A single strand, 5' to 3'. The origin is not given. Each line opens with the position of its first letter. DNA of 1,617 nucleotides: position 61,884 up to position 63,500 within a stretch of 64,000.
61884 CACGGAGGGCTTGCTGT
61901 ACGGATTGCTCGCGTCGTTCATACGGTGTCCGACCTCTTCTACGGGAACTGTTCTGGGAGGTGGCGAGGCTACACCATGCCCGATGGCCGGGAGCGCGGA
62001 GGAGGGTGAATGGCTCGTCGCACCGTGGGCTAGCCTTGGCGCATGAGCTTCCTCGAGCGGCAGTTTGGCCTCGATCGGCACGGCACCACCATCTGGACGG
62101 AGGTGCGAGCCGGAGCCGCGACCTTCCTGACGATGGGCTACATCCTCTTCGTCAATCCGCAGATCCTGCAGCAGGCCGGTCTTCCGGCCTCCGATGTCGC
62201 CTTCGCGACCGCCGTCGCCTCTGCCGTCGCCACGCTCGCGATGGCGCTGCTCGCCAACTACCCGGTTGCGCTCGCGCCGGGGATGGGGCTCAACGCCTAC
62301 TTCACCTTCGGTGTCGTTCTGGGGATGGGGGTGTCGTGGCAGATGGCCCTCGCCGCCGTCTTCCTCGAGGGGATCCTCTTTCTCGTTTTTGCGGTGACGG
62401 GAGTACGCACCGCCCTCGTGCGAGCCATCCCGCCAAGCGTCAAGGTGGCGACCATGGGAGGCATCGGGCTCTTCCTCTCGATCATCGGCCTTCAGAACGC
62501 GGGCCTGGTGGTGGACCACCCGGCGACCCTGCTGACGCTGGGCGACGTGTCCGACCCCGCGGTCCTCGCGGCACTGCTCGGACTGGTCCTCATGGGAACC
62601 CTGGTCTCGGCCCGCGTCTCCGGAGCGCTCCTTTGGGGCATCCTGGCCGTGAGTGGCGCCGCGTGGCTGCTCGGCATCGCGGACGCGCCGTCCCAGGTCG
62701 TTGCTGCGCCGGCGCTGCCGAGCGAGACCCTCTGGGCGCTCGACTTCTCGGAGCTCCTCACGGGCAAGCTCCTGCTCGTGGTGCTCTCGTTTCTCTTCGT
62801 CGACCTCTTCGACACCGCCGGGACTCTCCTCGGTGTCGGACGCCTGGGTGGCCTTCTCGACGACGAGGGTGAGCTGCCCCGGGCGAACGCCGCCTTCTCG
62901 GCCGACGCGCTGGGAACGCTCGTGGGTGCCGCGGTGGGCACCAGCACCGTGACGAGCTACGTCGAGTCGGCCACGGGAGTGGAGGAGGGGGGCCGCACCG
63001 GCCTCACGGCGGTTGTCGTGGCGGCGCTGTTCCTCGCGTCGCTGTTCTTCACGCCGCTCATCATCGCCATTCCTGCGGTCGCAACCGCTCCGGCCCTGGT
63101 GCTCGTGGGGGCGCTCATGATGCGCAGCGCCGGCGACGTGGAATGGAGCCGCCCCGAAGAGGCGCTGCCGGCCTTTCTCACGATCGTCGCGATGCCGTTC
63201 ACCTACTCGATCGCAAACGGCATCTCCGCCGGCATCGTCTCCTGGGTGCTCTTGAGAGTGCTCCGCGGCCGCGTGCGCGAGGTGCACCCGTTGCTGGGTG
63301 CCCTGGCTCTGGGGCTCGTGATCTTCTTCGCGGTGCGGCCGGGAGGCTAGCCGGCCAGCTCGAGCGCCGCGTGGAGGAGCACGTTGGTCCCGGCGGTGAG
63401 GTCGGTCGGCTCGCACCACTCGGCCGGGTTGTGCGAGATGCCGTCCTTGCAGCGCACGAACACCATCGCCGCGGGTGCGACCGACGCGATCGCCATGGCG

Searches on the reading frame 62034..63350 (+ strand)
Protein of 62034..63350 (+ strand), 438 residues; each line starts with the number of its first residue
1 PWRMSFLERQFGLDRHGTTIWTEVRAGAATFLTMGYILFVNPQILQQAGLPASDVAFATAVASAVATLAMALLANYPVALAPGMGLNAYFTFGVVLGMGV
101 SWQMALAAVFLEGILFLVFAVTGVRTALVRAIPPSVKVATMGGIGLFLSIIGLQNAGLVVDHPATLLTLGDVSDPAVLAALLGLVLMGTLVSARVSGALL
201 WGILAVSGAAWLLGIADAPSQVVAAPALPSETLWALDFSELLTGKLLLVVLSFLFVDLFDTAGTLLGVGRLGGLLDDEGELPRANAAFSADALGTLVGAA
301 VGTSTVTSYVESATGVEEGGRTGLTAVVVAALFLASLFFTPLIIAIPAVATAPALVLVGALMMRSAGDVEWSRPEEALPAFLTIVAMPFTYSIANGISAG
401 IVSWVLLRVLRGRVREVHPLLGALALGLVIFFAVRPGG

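Call 57: search_protein_families(library=pfam, proteins=[window:62034-63350:+])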
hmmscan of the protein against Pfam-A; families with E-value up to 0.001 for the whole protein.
window:62034-63350:+ (438 aa): 1 family
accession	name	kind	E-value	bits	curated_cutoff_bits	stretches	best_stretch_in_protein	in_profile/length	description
PF00860.26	Xan_ur_permease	-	6.8e-46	157.2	27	1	24-396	4-386/389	Permease family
